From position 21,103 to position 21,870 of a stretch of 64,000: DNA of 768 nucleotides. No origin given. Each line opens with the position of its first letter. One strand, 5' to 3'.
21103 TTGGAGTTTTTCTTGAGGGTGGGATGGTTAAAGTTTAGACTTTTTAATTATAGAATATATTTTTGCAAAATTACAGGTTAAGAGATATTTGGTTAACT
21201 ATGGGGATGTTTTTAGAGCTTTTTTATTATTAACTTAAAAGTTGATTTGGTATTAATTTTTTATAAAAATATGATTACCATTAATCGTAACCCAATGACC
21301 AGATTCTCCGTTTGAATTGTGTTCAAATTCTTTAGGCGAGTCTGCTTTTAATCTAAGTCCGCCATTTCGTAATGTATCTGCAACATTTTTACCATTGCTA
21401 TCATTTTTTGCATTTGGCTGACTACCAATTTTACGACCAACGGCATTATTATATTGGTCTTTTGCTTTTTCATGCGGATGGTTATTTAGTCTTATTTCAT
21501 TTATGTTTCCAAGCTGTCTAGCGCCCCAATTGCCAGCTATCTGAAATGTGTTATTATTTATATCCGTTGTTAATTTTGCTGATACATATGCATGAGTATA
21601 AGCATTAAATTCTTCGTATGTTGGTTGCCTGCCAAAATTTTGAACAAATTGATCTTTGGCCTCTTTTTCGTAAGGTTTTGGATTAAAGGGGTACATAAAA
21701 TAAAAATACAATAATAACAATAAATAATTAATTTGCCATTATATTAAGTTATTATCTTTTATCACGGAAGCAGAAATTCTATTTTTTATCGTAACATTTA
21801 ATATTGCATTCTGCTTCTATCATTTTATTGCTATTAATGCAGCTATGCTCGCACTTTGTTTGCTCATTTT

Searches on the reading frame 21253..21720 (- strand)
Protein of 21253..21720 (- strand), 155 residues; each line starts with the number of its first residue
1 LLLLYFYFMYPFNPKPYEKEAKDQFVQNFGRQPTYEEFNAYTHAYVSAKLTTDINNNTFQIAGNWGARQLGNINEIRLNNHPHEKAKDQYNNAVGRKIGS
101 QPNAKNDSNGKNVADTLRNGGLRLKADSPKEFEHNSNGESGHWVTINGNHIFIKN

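Call 8: search_protein_families(library=pfam, proteins=[window:21253-21720:-], max_evalue=0.1)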
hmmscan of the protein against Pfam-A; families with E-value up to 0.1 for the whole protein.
window:21253-21720:- (155 aa): 2 families
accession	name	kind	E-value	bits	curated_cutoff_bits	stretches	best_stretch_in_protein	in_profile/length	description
PF22322.1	DUF6973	-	7e-09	35.8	27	1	18-109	18-110/124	Domain of unknown function (DUF6973)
PF04731.17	Caudal_act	-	0.05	14.4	22.4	1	17-67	6-48/136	Caudal like protein activation region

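Call 18: search_protein_families(library=ncbifam, proteins=[window:21253-21720:-], max_evalue=0.1)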
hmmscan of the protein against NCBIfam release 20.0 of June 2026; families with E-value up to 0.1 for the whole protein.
window:21253-21720:- (155 aa): 0 families

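Call 19: search_solved_structures(query=window:21253-21720:-, max_evalue=10)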
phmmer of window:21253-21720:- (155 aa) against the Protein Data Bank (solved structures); distinct sequences matched with E-value up to 10: 2.
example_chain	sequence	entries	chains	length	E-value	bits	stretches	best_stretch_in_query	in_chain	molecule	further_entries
8on5_A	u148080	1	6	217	1.5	12.4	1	94-154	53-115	Adenoviral fiber protein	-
5uou_A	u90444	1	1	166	2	12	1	62-143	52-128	2-oxo-4-hydroxy-4-carboxy-5-ureidoimidazoline (OHCU) decarboxylase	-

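Call 20: find_homologous_proteins(query=window:21256-21696:-, max_evalue=0.01)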
Query seq(147 aa) (147 aa): 5 proteins with E <= 0.01 among 87 candidates.
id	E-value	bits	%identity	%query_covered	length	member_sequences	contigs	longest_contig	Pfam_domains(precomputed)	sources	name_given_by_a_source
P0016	3.4e-90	318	96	100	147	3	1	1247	PF22322.2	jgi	-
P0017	1.2e-68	248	81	100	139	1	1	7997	PF22322.2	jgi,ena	jgi:hypothetical protein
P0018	2.1e-63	231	77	96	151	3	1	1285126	PF22322.2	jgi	jgi:hypothetical protein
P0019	1.8e-36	144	84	54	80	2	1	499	-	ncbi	-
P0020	4.3e-35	139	51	95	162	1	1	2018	PF22322.2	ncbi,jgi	jgi:hypothetical protein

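Call 21: find_encoding_contigs(protein=P0018, flank=10000, max_places=6)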
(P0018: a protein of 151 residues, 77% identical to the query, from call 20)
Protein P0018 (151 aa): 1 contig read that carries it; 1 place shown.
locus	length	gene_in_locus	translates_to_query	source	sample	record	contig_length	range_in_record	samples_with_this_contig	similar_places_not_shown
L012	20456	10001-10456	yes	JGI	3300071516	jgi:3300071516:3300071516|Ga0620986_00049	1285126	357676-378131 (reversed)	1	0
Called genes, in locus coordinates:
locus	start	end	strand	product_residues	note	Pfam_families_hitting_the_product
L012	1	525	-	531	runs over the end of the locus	PF00389:2-Hacid_dh, PF02826:2-Hacid_dh_C, PF19304:PGDH_inter, PF01842:ACT (weak)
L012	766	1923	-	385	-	-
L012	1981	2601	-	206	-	PF09343:DUF2460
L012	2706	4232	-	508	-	PF01225:Mur_ligase (faint), PF08245:Mur_ligase_M, PF02875:Mur_ligase_C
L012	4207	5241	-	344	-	-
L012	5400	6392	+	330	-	PF00437:T2SSE, PF27713:UCP018868 (weak)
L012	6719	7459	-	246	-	PF02348:CTP_transf_3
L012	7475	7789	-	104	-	PF13146:TRL (weak)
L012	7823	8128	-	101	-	-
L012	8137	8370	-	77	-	PF01722:BolA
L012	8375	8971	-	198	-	PF01058:Oxidored_q6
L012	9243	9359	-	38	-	-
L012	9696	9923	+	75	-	-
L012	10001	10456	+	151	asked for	PF22322:DUF6973 (weak)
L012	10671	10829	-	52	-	-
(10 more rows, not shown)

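Call 22: find_encoding_contigs(protein=P0020, flank=10000, max_places=6)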
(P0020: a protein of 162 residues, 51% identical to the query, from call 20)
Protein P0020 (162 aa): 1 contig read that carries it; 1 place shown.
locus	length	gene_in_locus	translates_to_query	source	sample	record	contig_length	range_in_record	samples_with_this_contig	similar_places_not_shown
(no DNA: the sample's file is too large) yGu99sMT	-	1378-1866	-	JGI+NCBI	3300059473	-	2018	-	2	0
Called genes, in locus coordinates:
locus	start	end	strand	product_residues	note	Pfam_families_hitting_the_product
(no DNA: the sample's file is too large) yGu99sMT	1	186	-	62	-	?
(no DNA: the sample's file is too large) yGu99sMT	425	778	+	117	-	-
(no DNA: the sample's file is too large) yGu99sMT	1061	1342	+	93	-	-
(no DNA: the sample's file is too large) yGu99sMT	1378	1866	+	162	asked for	PF22322:DUF6973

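Call 35: predict_structure(alignment_id=A4)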
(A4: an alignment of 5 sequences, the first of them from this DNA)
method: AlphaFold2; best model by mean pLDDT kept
length: 147 residues; sequences in the alignment: 5
mean_pLDDT: 46.2   pTM: 0.30
mean pLDDT of the five models: 46.2, 43.2, 43.1, 42.9, 41.6
residues with pLDDT >= 90: 0; 70-90: 9; 50-70: 40; < 50: 98
segments of 3 or more residues with pLDDT < 50: 1-6, 39-81, 86-104, 106-126, 137-142
pLDDT, mean of each block of 10 residues (from residue 1): 44 70 66 54 35 30 30 38 49 45 48 40 46 49 50
secondary structure, 60 per line:
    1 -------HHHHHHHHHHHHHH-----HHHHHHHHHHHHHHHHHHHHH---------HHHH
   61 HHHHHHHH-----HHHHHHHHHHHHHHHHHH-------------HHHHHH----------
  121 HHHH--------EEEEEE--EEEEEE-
elements in order: H8-21 H27-47 H57-68 H74-91 H105-110 H121-124 E133-138 E141-146

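Call 36: search_protein_representatives(alignment_id=A4)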
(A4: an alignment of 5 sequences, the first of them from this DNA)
Query: 5 sequences, 147 profile positions. Proteins with E-value up to 0.001 (for the whole library): 57; up to 1e-10: 1; up to 1e-30: 1. The best 57 are listed.
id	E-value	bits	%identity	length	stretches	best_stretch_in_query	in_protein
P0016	6.2e-87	305.5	-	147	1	1-147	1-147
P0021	1.2e-10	58.1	-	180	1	26-146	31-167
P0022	1.2e-08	51.5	-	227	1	22-146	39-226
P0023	6.0e-08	49.3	-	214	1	29-147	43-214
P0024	2.4e-07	47.3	-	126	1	8-92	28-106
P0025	2.8e-07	47.1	-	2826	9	108-127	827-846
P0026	3.0e-07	47.0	-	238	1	8-116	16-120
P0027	4.9e-07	46.3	-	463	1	27-115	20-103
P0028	5.7e-07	46.1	-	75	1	76-143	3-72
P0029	6.2e-07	46.0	-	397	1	12-118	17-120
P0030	6.3e-07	46.0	-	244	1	26-130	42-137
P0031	3.5e-06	43.6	-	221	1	24-146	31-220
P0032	3.6e-06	43.5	-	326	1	8-114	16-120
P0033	4.0e-06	43.4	-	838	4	131-145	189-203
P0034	5.0e-06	43.1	-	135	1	26-110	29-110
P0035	5.7e-06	42.9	-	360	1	13-121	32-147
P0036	8.5e-06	42.3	-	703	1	15-120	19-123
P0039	3.1e-05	40.5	-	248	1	7-123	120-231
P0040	3.1e-05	40.5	-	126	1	8-114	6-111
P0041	4.1e-05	40.1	-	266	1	18-114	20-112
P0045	8.8e-05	39.0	-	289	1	25-118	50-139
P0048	1.2e-04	38.6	-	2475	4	128-146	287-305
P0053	1.7e-04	38.1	-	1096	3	121-145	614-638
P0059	3.4e-04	37.1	-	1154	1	16-115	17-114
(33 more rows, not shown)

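Call 39: search_protein_families(library=pfam, proteins=[P0033, P0048, P0053, P0039, P0035, P0036, P0059, P0022, P0021, P0045], max_evalue=0.01)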
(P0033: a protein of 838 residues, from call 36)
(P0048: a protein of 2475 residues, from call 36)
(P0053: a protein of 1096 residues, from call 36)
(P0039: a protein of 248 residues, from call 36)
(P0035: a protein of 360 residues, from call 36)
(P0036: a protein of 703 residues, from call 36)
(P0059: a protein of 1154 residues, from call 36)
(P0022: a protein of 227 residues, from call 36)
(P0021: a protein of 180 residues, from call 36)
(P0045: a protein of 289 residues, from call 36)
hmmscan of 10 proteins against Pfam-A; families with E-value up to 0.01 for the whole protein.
P0033 (838 aa): 2 families
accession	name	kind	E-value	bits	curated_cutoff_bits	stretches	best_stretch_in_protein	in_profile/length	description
PF00644.27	PARP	-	1.8e-06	28.1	26.7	0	639-689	49-101/199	Poly(ADP-ribose) polymerase catalytic domain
PF01885.22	PTS_2-RNA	-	0.0032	18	26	0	450-478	101-129/177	RNA 2'-phosphotransferase, Tpt1 / KptA family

P0048 (2475 aa): 1 family
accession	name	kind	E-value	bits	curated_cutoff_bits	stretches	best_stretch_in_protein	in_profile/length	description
PF11272.13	DUF3072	-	0.0058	16.9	27.5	0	1154-1175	3-24/56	Protein of unknown function (DUF3072)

P0053 (1096 aa): 5 families
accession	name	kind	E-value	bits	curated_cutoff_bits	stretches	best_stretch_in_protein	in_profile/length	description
PF04860.17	Phage_portal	-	2.1e-28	99.9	39.1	1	84-351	60-308/321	Phage portal protein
PF18760.7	ART-PolyVal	-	8.1e-06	27.1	31.2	1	654-787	9-130/140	ADP-Ribosyltransferase in polyvalent proteins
PF13151.12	DUF3990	-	0.00011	22.3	32.2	1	654-699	3-46/152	Protein of unknown function (DUF3990)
PF01054.23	MMTV_SAg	-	0.008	16.8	25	0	463-483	66-86/92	Mouse mammary tumour virus superantigen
PF16537.11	T2SSB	-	0.0091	16.1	28.4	0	624-641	15-32/60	Type II secretion system protein B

P0039 (248 aa): 1 family
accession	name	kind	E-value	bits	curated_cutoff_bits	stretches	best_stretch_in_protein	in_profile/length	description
PF22322.1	DUF6973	-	1.8e-22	79.7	27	1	123-220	17-123/124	Domain of unknown function (DUF6973)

P0035 (360 aa): 3 families
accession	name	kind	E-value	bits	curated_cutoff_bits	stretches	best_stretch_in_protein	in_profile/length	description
PF22322.1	DUF6973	-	5.4e-08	32.9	27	1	11-132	3-117/124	Domain of unknown function (DUF6973)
PF05203.21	Hom_end_hint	-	2.1e-05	25.1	32.1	1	196-247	1-52/228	Hom_end-associated Hint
PF01079.26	Hint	-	0.00047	20.2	29.7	1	193-279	10-96/213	Hint module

P0036 (703 aa): 3 families
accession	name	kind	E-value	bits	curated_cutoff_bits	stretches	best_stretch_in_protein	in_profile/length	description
PF00353.25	HemolysinCabind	-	8e-17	61.3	23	5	565-595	2-32/36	RTX calcium-binding nonapeptide repeat (4 copies)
PF22322.1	DUF6973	-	4e-11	43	27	1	30-114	32-123/124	Domain of unknown function (DUF6973)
PF06594.17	HCBP_related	-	1.5e-05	25.3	21.4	1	634-666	2-35/42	Haemolysin-type calcium binding protein related domain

P0059 (1154 aa): 4 families
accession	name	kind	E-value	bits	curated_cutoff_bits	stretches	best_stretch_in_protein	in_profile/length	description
PF00353.25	HemolysinCabind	-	3.3e-41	139.2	23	8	998-1032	1-35/36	RTX calcium-binding nonapeptide repeat (4 copies)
PF06594.17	HCBP_related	-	3.8e-40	136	21.4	3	896-934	1-41/42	Haemolysin-type calcium binding protein related domain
PF22322.1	DUF6973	-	5.2e-12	45.9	27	1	15-111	21-123/124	Domain of unknown function (DUF6973)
PF22783.1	BapA_N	-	3.8e-09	36.7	27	1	881-922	33-75/123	BapA, prefix-like domain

P0022 (227 aa): 1 family
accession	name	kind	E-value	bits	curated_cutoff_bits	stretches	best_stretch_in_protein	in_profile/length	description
PF22322.1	DUF6973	-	7.6e-14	51.8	27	1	38-129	26-120/124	Domain of unknown function (DUF6973)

P0021 (180 aa): 1 family
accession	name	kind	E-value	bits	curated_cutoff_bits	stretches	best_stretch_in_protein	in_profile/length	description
PF22322.1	DUF6973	-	1.9e-09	37.6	27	1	27-93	31-105/124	Domain of unknown function (DUF6973)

P0045 (289 aa): 5 families
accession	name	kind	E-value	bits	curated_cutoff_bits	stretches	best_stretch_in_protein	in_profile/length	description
PF22322.1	DUF6973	-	1.8e-07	31.2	27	1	54-133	38-123/124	Domain of unknown function (DUF6973)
PF05203.21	Hom_end_hint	-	8.7e-05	23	32.1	1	172-202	1-31/228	Hom_end-associated Hint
PF01079.26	Hint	-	0.00024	21.2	29.7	1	164-208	5-49/213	Hint module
PF13403.11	Hint_2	-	0.00058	20.7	28.4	1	172-206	2-35/147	Hint domain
PF14623.11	Vint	-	0.0015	18.8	27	1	172-244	2-66/166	Hint-domain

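Call 42: search_solved_structures(query=A5, max_evalue=10, show_alignments=2)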
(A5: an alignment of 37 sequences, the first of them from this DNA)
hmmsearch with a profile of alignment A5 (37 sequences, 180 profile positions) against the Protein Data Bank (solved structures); distinct sequences matched with E-value up to 10: 6.
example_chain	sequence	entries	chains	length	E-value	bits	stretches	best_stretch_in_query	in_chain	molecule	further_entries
9uu0_A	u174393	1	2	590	1.9e-10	44.5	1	32-131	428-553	Maltose/maltodextrin-binding periplasmic protein,Bacteroides fragilis T6SS effector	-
4q5g_A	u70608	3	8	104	0.016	18.7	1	14-93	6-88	Serum amyloid A-3 protein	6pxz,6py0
8tzo_A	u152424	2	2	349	0.15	15.4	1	54-99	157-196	Protein Wnt-7a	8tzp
3j79_5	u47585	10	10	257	0.48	13.8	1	84-142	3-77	60S ribosomal protein uL30 | 60S ribosomal protein L7, putative | 60S ribosomal protein L7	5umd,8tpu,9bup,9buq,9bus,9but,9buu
7knw_A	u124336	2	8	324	0.92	12.9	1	90-162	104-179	Staphylococcal nuclease domain-containing protein 1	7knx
4qmg_A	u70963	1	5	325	0.93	12.9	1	90-162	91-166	Staphylococcal nuclease domain-containing protein 1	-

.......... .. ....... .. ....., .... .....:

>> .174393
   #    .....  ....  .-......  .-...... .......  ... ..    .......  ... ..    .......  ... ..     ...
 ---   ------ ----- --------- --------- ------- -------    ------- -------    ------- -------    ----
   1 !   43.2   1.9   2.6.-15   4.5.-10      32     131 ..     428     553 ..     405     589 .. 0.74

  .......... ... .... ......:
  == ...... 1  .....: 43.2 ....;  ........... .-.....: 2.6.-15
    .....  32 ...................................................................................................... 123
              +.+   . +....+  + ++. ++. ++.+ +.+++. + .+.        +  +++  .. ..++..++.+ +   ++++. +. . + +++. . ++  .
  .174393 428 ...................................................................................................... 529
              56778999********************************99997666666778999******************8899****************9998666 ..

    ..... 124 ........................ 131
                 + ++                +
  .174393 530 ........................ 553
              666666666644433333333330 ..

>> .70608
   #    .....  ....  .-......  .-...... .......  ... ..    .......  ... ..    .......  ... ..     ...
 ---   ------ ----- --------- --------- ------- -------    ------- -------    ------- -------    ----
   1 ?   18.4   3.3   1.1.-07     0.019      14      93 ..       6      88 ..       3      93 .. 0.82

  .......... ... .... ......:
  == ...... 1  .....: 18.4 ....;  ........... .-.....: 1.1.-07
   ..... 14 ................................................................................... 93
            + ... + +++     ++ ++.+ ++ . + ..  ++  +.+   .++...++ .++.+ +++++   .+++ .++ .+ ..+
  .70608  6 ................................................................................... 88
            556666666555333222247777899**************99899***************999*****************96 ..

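Call 52: find_related_loci(query=A2, collection=genome_contigs, flank=5000)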
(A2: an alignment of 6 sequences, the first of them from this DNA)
Query A2 (147 aa) in genome_contigs; peptide patterns used: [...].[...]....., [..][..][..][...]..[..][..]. (x = any residue, [..] = any of these).
151 stretches matched a pattern; 1 encode a relative of the query (tblastn E <= 1e-3); 1 distinct loci.
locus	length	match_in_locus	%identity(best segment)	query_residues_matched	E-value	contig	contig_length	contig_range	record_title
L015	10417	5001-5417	73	1-147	7e-69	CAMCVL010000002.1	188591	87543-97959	MAG: Rickettsia typhi isolate ME-21oct19-56 genome assembly, contig: ME-21oct19-C57, whole genome shotgun sequence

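Call 55: search_dna_similar(query=window:21256-21696:-, collection=phages, mode=protein, max_evalue=0.01, max_rows=25)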
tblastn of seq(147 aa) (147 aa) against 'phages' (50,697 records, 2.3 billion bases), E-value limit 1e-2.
No match.

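Call 56: search_dna_similar(query=P0022, collection=phages, mode=protein, max_evalue=0.01, max_rows=25)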
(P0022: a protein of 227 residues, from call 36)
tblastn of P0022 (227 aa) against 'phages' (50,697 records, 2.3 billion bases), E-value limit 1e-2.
No match.

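Call 58: find_homologous_proteins(query=A5, max_evalue=0.001)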
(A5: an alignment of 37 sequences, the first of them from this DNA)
Query A5 (37 sequences) (147 aa, profile of the alignment): 40 proteins with E <= 0.001 among 8000 candidates.
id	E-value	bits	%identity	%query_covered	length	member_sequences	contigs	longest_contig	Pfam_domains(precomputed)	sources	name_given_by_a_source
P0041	3.0e-46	176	36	59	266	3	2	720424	PF22322.2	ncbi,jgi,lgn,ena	ncbi:MAG TPA: hypothetical protein VF670_07030 [Duganella sp.]|jgi:hypothetical protein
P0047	1.7e-44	170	33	58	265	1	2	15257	PF22322.2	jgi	jgi:hypothetical protein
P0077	2.1e-43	167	35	52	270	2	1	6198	PF22322.2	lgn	-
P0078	7.4e-42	162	38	59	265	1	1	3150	PF22322.2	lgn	-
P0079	2.1e-41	160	37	58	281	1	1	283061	PF22322.2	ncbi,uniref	ncbi:DUF6973 domain-containing protein [Janthinobacterium sp. MDT1-19]|uniref:DUF6973 domain-contain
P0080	4.6e-41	159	36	58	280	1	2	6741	PF22322.2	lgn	-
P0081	6.1e-39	152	34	58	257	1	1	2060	PF22322.2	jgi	jgi:hypothetical protein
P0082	3.0e-38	150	35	63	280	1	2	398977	PF22322.2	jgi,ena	jgi:hypothetical protein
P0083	5.0e-38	149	37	49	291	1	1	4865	PF22322.2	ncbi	-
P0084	8.8e-38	148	33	71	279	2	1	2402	PF22322.2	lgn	-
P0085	1.7e-36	144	38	62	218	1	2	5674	PF22322.2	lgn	-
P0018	1.3e-35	141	77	96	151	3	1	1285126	PF22322.2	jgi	jgi:hypothetical protein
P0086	2.2e-35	140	36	55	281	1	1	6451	PF22322.2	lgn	-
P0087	3.3e-35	140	30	68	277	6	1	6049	PF22322.2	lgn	-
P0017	7.4e-35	139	81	100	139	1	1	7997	PF22322.2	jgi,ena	jgi:hypothetical protein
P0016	6.2e-34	136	96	100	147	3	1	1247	PF22322.2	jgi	-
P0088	9.6e-34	135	22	82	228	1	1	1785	PF22322.2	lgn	-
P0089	2.3e-31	127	30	65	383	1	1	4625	PF22322.2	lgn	-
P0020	2.2e-30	124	51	95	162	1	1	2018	PF22322.2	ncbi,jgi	jgi:hypothetical protein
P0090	1.0e-29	122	33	48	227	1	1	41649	PF22322.2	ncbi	-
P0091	1.2e-29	122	33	66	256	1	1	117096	PF22322.2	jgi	jgi:hypothetical protein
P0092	1.2e-29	122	38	49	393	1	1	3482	PF22322.2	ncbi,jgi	jgi:hypothetical protein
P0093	3.7e-29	120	36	43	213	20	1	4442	PF22322.2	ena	-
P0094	4.6e-29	120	35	44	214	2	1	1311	PF22322.2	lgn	-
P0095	1.0e-28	119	34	61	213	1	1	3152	PF22322.2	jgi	jgi:hypothetical protein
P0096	3.0e-28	117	23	76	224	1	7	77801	PF22322.2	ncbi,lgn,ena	-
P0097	1.9e-27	115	31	66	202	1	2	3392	PF22322.2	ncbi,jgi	jgi:hypothetical protein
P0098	1.7e-26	111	29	57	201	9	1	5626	PF22322.2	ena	-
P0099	4.0e-25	107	23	67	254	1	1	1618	PF22322.2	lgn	-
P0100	1.4e-24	105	26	45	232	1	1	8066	PF22322.2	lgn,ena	-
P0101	4.1e-22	97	33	27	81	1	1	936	PF22322.2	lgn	-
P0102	4.5e-21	94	36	43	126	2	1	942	PF22322.2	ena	-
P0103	2.8e-17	81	34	56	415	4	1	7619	PF22905.3,PF22322.2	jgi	-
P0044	7.1e-15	74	33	51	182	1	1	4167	PF22322.2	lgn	-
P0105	8.8e-9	54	37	29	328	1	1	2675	PF22322.2,PF26745.1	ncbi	-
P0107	3.9e-6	45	24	46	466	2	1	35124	PF22322.2,PF01471.24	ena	-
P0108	1.3e-5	43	30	25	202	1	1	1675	PF22322.2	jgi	jgi:hypothetical protein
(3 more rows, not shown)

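Call 60: find_encoding_contigs(protein=P0041, flank=5000, max_places=2)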
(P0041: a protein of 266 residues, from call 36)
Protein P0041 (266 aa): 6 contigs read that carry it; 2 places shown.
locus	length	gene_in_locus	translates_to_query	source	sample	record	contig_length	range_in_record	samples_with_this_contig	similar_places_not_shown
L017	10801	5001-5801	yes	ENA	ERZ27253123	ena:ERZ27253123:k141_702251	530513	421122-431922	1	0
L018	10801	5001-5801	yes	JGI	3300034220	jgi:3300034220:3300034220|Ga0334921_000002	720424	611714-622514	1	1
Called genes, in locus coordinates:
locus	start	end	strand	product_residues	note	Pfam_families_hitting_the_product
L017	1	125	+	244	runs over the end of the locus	PF00106:adh_short, PF08659:KR, PF01370:Epimerase, PF13561:adh_short_C2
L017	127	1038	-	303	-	PF00126:HTH_1, PF03466:LysR_substrate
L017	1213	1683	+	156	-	PF03411:Peptidase_M74 (weak)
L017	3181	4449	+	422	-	PF25919:BSH_CusB (faint), PF25973:BSH_CzcB (weak), PF26002:Beta-barrel_AprE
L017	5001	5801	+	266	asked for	PF22322:DUF6973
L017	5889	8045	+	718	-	PF00664:ABC_membrane, PF00005:ABC_tran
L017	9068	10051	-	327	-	PF05598:DUF772, PF01609:DDE_Tnp_1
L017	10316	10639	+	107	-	PF00239:Resolvase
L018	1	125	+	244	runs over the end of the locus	PF00106:adh_short, PF08659:KR, PF01370:Epimerase, PF13561:adh_short_C2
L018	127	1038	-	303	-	PF00126:HTH_1, PF03466:LysR_substrate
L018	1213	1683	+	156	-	PF03411:Peptidase_M74 (weak)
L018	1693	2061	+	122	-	-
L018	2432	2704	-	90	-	-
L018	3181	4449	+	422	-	PF25919:BSH_CusB (faint), PF25973:BSH_CzcB (weak), PF26002:Beta-barrel_AprE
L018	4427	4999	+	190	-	-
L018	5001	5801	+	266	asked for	PF22322:DUF6973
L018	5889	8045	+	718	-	PF00664:ABC_membrane, PF00005:ABC_tran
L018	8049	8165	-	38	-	-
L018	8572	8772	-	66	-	PF13817:DDE_Tnp_IS66_C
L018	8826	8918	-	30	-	-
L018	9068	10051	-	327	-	PF05598:DUF772, PF01609:DDE_Tnp_1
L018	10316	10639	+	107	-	PF00239:Resolvase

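Call 61: find_encoding_contigs(protein=P0096, flank=5000, max_places=2)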
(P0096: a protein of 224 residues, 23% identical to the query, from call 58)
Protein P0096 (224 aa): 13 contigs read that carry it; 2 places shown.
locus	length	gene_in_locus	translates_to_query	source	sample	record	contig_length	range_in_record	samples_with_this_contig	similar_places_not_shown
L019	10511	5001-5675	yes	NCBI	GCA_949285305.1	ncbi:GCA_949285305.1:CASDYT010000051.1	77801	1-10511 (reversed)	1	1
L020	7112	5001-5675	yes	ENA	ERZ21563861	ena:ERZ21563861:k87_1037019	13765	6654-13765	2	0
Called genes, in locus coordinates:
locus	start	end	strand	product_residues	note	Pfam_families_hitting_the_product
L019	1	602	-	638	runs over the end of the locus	PF07244:POTRA, PF08479:POTRA_2, PF07244:POTRA, PF01103:Omp85, PF03865:ShlB (weak)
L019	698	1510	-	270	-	PF00590:TP_methylase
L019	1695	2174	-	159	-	-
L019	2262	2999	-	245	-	-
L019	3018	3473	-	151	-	PF02675:AdoMet_dc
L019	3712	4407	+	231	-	PF00072:Response_reg, PF00486:Trans_reg_C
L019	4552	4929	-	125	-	-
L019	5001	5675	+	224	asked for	PF22322:DUF6973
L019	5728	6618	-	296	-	PF00009:GTP_EFTU, PF00071:Ras (weak), PF00350:Dynamin_N (faint), PF01926:MMR_HSR1, PF02421:FeoB_N, PF03193:RsgA_GTPase (faint), PF16897:MMR_HSR1_Xtn (weak), PF07650:KH_2, +1 more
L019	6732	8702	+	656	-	-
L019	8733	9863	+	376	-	PF01547:SBP_bac_1, PF13416:SBP_bac_8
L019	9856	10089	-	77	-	-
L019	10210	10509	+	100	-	?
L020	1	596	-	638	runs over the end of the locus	PF07244:POTRA, PF08479:POTRA_2, PF07244:POTRA, PF01103:Omp85, PF03865:ShlB (weak)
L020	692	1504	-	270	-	PF00590:TP_methylase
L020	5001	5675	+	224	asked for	PF22322:DUF6973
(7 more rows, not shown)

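Call 62: find_encoding_contigs(protein=P0091, flank=5000, max_places=2)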
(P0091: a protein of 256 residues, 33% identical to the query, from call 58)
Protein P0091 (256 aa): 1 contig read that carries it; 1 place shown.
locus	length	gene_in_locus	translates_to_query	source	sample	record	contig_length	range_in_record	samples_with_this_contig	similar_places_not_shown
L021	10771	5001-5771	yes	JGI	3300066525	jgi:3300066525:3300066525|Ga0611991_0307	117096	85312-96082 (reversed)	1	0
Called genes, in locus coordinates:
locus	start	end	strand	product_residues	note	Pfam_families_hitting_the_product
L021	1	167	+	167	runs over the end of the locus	PF12099:DUF3575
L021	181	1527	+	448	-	PF00512:HisKA, PF02518:HATPase_c, PF14501:HATPase_c_5 (weak)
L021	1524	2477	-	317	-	-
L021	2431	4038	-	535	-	PF00009:GTP_EFTU, PF01926:MMR_HSR1 (faint), PF22042:EF-G_D2, PF03144:GTP_EFTU_D2, PF16658:RF3_C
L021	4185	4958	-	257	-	PF00149:Metallophos, PF12850:Metallophos_2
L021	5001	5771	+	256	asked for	PF22322:DUF6973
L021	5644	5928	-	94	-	PF01381:HTH_3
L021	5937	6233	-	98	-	PF05015:HigB-like_toxin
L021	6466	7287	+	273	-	PF20434:BD-FAE (faint), PF00561:Abhydrolase_1, PF12146:Hydrolase_4, PF20408:Abhydrolase_11 (weak), PF00326:Peptidase_S9 (weak), PF05728:UPF0227 (faint), PF12695:Abhydrolase_5 (faint), PF12146:Hydrolase_4 (weak)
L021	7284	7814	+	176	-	PF02834:LigT_PEase, PF13563:2_5_RNA_ligase2, PF02834:LigT_PEase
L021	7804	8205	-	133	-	-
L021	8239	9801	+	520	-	PF13091:PLDc_2, PF00614:PLDc (faint), PF13091:PLDc_2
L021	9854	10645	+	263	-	-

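Call 69: find_related_loci(query=A2, collection=viral_contigs, flank=5000)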
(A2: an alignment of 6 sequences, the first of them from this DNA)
Query A2 (147 aa) in viral_contigs; peptide patterns used: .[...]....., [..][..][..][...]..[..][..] (x = any residue, [..] = any of these).
192 stretches matched a pattern, but none encodes a relative of the query by tblastn (E <= 1e-3).
